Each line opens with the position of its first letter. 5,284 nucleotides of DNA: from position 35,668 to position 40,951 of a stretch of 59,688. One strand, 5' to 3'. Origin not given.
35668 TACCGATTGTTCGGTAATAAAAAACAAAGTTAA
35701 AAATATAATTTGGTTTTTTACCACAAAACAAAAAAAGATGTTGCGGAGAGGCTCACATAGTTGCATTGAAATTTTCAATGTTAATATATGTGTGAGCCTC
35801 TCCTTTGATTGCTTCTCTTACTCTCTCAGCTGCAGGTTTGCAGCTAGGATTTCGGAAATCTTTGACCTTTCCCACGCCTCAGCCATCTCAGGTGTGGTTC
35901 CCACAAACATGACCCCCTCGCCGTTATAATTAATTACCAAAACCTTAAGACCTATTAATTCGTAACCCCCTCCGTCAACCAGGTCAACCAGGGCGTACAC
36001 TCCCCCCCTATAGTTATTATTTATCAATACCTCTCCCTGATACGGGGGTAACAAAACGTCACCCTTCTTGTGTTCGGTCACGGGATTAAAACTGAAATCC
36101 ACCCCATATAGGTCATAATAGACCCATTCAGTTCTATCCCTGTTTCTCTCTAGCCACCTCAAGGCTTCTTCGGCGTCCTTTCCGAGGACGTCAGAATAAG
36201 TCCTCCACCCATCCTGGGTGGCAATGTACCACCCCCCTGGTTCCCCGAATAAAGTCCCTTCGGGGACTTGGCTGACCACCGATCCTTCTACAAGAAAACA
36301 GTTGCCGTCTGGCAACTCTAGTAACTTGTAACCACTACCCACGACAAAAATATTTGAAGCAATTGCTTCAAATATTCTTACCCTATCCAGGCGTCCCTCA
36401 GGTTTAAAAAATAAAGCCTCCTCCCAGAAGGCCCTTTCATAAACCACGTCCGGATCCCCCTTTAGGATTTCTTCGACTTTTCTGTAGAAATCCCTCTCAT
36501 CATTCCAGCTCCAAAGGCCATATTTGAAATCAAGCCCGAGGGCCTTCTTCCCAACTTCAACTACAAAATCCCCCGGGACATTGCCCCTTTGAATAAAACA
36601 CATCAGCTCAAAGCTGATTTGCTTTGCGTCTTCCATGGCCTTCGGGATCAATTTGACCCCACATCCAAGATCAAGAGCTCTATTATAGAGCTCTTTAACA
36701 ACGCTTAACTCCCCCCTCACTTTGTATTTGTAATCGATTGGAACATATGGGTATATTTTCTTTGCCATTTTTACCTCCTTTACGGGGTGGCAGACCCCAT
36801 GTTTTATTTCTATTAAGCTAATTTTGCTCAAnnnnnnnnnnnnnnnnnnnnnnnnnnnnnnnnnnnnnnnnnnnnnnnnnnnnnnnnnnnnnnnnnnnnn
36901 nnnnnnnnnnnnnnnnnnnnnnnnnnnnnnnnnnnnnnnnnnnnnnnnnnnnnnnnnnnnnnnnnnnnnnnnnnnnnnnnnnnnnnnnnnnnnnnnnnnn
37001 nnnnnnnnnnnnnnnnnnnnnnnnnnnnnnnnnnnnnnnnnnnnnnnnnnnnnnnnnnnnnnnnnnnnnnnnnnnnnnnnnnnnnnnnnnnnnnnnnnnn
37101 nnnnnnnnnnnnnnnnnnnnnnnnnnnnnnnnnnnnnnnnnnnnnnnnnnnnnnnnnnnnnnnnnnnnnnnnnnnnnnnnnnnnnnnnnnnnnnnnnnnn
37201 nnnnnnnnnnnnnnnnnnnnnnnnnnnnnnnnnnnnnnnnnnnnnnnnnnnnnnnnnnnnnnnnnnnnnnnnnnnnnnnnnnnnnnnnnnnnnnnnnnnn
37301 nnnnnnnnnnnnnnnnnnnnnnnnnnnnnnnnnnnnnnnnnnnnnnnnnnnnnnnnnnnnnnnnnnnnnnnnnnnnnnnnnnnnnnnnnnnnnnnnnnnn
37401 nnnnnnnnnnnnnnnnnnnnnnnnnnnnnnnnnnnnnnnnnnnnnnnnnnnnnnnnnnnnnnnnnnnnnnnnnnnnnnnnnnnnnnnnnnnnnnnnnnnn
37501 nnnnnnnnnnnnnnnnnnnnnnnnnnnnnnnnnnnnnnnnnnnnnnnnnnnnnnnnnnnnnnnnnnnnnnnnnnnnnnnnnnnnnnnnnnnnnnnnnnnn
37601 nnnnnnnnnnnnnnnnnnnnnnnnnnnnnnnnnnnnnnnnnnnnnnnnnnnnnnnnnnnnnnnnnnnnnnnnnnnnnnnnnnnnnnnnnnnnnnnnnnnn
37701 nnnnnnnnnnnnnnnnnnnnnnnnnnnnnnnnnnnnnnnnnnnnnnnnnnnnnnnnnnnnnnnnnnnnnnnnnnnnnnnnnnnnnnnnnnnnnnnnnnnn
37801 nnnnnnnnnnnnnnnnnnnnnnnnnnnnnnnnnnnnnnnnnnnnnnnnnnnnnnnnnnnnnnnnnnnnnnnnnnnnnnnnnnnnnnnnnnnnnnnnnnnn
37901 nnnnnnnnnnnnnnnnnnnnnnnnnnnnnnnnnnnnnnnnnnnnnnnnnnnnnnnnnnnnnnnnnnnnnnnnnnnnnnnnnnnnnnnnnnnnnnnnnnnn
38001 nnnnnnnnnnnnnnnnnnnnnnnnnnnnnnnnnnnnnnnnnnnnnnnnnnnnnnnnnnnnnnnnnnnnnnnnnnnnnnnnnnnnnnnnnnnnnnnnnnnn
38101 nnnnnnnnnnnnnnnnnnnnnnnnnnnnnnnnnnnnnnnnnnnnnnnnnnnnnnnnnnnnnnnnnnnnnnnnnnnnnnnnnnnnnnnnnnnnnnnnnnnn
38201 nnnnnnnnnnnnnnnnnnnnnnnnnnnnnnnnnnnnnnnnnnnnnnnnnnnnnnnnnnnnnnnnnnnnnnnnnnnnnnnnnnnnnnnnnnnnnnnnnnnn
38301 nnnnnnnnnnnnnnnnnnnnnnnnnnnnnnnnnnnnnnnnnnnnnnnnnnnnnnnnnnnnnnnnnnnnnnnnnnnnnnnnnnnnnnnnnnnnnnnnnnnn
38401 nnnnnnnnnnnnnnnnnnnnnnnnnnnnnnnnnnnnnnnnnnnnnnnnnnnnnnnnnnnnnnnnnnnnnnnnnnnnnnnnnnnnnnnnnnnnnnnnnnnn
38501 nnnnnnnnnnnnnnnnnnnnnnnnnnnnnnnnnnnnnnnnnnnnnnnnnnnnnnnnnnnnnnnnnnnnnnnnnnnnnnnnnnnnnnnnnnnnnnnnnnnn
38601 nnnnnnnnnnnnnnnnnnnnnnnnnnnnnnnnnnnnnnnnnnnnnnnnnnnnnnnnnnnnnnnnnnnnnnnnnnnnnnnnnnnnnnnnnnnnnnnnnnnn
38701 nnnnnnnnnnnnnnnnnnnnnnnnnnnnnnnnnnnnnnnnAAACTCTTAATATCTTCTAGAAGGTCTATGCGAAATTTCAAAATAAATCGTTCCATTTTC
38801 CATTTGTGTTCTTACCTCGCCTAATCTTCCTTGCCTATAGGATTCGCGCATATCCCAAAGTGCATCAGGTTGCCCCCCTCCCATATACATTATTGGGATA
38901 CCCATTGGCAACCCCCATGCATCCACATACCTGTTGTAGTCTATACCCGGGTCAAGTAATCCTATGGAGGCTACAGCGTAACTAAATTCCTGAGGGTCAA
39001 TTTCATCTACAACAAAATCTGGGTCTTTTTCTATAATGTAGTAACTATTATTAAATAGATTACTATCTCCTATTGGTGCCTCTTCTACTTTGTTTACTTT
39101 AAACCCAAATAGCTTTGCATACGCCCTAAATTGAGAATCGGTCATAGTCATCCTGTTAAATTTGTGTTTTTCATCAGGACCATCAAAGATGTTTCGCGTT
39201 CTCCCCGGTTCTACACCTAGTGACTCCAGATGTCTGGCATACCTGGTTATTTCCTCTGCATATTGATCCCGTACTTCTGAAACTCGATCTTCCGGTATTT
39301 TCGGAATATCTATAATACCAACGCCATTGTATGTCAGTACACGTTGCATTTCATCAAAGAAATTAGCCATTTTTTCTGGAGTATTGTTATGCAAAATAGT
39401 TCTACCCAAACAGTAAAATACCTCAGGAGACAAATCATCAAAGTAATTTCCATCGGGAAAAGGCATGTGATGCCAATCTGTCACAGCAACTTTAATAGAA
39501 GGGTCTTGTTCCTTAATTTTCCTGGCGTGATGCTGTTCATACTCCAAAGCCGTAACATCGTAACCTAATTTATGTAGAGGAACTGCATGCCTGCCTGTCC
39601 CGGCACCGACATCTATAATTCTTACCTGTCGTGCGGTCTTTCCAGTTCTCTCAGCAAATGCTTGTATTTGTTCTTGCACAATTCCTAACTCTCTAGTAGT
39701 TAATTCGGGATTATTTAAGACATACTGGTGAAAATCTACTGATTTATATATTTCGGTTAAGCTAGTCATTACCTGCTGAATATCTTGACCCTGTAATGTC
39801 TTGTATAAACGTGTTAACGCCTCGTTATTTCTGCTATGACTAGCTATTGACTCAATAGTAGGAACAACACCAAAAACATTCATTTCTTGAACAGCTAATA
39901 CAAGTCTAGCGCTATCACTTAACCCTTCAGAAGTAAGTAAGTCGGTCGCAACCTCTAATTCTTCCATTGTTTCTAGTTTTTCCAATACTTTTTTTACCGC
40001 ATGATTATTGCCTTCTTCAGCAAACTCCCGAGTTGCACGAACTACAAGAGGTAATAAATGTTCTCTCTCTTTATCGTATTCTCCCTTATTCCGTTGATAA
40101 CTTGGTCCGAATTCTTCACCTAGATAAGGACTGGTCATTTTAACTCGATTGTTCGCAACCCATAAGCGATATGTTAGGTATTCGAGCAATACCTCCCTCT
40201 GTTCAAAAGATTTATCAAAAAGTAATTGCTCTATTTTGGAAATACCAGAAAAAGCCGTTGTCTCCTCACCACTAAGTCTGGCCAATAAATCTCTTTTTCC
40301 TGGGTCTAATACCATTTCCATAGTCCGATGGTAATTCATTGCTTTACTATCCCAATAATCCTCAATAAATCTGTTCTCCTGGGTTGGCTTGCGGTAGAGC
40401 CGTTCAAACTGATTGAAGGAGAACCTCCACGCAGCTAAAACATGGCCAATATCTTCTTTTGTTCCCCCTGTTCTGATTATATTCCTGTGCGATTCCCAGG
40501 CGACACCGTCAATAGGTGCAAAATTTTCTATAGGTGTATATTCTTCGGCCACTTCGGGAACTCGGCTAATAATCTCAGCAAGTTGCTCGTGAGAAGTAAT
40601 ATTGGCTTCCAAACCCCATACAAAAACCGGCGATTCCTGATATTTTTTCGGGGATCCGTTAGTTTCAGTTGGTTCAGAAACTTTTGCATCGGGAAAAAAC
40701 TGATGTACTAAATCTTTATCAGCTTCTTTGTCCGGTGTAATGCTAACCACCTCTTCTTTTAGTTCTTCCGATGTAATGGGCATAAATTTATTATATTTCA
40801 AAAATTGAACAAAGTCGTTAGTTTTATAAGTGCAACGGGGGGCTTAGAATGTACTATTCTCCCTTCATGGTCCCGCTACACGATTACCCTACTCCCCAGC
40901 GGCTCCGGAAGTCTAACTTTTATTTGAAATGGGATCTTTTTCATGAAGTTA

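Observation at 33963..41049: About 7 kb of accessory DNA between ychF and tgt is bracketed by a 68-bp direct repeat containing the first 8 codons of ychF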

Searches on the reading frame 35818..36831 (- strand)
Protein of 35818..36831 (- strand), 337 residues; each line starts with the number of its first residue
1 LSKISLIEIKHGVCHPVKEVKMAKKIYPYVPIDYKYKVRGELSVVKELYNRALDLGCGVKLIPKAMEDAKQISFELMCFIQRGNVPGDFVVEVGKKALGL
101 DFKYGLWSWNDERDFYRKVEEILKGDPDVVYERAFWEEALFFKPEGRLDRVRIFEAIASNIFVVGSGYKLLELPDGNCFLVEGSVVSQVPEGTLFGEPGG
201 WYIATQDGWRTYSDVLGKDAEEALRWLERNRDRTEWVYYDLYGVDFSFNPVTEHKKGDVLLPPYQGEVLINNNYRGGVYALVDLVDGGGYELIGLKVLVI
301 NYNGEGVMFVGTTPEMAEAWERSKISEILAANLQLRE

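Call 10: search_protein_families(library=pfam, proteins=[window:35818-36831:-], max_evalue=0.01)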
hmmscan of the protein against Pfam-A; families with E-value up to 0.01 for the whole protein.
window:35818-36831:- (337 aa): 0 families

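Call 44: search_protein_families(library=padloc, proteins=[window:35818-36831:-], max_evalue=0.01)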
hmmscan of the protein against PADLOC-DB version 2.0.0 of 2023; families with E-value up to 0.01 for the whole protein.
window:35818-36831:- (337 aa): 0 families

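Call 45: search_protein_families(library=ncbifam, proteins=[window:35818-36831:-], max_evalue=0.01)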
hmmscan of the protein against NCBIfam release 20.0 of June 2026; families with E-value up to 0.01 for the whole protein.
window:35818-36831:- (337 aa): 0 families

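Call 50: find_related_loci(query=window:35818-36831:-, collection=viral_contigs, flank=10000)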
Query window:35818-36831:- (337 aa) in viral_contigs; peptide patterns used: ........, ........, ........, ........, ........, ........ (x = any residue, [..] = any of these).
54 stretches matched a pattern, but none encodes a relative of the query by tblastn (E <= 1e-3).

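Call 72: find_homologous_proteins(query=window:35818-36831:-)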
Query window:35818-36831:- (337 aa): 1 proteins with E <= 0.001 among 4056 candidates.
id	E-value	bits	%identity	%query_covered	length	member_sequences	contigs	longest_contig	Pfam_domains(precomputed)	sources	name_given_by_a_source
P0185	4.6e-213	725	100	94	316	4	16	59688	-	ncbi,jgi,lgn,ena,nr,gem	ncbi:MAG TPA: hypothetical protein PKH50_00190 [bacterium]|nr:hypothetical protein [bacterium]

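Call 81: predict_structure(protein=window:35818-36768:-)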
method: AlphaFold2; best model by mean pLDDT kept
length: 316 residues; sequences in the alignment: 1
mean_pLDDT: 37.8   pTM: 0.24
mean pLDDT of the five models: 37.8, 36.0, 31.2, 29.8, 29.3
residues with pLDDT >= 90: 0; 70-90: 0; 50-70: 21; < 50: 295
segments of 3 or more residues with pLDDT < 50: 1-180, 182-186, 201-203, 206-294, 306-316
pLDDT, mean of each block of 10 residues (from residue 1): 25 37 46 39 40 35 29 28 32 42 35 27 27 25 31 39 38 43 50 50 47 34 28 37 35 42 41 44 42 51 50 43
secondary structure, 60 per line:
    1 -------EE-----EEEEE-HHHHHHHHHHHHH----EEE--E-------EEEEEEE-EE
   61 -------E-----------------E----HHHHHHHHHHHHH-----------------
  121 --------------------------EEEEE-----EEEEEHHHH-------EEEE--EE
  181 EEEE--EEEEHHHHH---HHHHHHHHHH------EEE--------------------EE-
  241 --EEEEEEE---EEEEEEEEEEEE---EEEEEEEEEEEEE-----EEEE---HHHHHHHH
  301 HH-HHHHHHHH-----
elements in order: E15-19 H21-33 E38-40 E51-57 H91-103 E147-151 E157-161 H162-165 E173-176 E179-184 E187-190 H191-195 H199-208 E215-217 E243-249 E253-264 E268-280 E286-289 H293-302 H304-311

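Call 83: search_protein_representatives(protein=window:35818-36831:-)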
Query: 337 residues. Proteins with E-value up to 0.001 (for the whole library): 4; up to 1e-10: 3; up to 1e-30: 3. The best 4 are listed.
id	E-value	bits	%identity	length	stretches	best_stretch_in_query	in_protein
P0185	1.5e-213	724.7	100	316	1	22-337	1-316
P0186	9.1e-56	205.8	45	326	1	34-336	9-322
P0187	4.2e-45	170.7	39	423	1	20-334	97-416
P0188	3.9e-05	39.2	29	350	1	109-333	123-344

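Call 84: find_encoding_contigs(protein=P0186, flank=10000, max_places=4)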
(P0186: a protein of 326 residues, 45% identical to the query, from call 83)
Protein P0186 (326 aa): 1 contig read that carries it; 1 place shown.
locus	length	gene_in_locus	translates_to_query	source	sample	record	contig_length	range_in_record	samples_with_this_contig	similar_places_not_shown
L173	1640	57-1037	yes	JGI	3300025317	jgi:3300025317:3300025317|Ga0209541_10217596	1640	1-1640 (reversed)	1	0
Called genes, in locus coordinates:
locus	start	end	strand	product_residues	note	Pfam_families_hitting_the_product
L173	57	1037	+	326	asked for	-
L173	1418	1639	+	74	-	?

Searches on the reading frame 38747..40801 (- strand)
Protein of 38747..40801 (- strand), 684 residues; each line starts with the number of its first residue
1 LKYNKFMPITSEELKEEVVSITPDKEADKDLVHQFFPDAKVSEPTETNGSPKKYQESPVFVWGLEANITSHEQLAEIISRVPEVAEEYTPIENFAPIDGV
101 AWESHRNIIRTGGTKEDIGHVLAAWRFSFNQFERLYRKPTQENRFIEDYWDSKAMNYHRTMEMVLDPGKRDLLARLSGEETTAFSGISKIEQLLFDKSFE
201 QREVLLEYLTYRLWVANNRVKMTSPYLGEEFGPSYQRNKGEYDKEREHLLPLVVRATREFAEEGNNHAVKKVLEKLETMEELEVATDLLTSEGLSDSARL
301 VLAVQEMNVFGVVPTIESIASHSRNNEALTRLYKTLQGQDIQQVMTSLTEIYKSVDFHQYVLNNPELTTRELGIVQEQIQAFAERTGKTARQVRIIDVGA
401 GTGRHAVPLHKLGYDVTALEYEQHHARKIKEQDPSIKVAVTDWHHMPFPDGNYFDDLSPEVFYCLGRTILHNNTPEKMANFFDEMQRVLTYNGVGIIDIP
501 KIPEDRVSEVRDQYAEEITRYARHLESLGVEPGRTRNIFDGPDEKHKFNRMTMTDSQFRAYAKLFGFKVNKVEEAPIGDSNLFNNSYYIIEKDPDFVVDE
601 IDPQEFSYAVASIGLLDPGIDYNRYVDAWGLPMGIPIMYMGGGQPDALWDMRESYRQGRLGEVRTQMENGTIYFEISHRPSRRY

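Call 10: search_protein_families(library=pfam, proteins=[window:38747-40801:-], max_evalue=0.01)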
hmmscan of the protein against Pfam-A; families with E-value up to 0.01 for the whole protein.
window:38747-40801:- (684 aa): 5 families
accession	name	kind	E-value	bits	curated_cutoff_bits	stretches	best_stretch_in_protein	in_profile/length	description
PF13649.12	Methyltransf_25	-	1.1e-08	36.1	27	1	395-493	1-97/97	Methyltransferase domain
PF08241.18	Methyltransf_11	-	1.7e-08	35.4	21.2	1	396-496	1-94/95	Methyltransferase domain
PF13847.12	Methyltransf_31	-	0.00013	22.1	27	1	393-510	5-122/145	Methyltransferase domain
PF07942.18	CARME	-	0.0026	17.6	27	1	338-424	9-90/268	Carnosine N-methyltransferase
PF03848.20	TehB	-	0.0027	17.6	20.4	1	388-430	27-69/193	Tellurite resistance protein TehB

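Call 44: search_protein_families(library=padloc, proteins=[window:38747-40801:-], max_evalue=0.01)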
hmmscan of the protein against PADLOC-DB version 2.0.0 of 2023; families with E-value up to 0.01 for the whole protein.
window:38747-40801:- (684 aa): 1 family
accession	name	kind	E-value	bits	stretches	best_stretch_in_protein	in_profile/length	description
PDLC04134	mad2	-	1.2e-08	32.2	1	377-531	278-426/492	mads_2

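Call 45: search_protein_families(library=ncbifam, proteins=[window:38747-40801:-], max_evalue=0.01)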
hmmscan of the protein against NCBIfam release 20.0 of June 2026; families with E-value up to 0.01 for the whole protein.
window:38747-40801:- (684 aa): 12 families
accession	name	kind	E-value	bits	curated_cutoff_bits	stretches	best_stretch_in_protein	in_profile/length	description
NF000499.2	Erm23S_rRNA_broad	equivalog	3.9e-07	29.7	212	1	378-453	11-88/244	23S ribosomal RNA methyltransferase Erm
NF008992.0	PRK12335.1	equivalog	1.4e-05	24.4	303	1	388-432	119-163/289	SAM-dependent methyltransferase TehB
NF041820.1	daptide_MTase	equivalog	5.9e-05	22.6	175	1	382-437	32-82/243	daptide-type RiPP biosynthesis methyltransferase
NF045667.1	MTase_DVU1556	equivalog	0.00015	21.3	155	1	389-457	20-88/213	DVU_1556 family methyltransferase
NF042988.1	Erm46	exception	0.00022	20.6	503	1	393-449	34-91/255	23S rRNA (adenine(2058)-N(6))-methyltransferase Erm(46)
NF001241.0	PRK00216.1-2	equivalog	0.00028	20.6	327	1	390-457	50-116/231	demethylmenaquinone methyltransferase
NF051855.1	GlySarMtaseBact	equivalog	0.00031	20.4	350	1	388-499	50-160/259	glycine/sarcosine N-methyltransferase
NF008405.0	PRK11207.1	equivalog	0.0016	18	218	1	390-448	29-92/198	tellurite resistance methyltransferase TehB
TIGR01983.1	UbiG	equivalog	0.002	17.5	102.95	1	372-429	30-87/228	bifunctional 2-polyprenyl-6-hydroxyphenol methylase/3-demethylubiquinol 3-O-methyltransferase UbiG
TIGR01934.1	MenG_MenH_UbiE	subfamily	0.0023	17.3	158.35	1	387-518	36-163/223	ubiquinone/menaquinone biosynthesis methyltransferase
NF045649.1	2X_seleno_MduS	exception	0.0034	16.4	380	1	394-496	44-146/338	methyltransferase domain-containing selenoprotein MduS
NF043040.1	corrin_prot_MT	hypoth_equivalog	0.0061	16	180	0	380-424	32-74/216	corrinoid protein-associated methyltransferase CpaM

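Call 51: find_related_loci(query=window:38747-40801:-, collection=viral_contigs, flank=10000)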
Query window:38747-40801:- (684 aa) in viral_contigs; peptide patterns used: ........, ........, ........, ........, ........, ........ (x = any residue, [..] = any of these).
6 stretches matched a pattern, but none encodes a relative of the query by tblastn (E <= 1e-3).
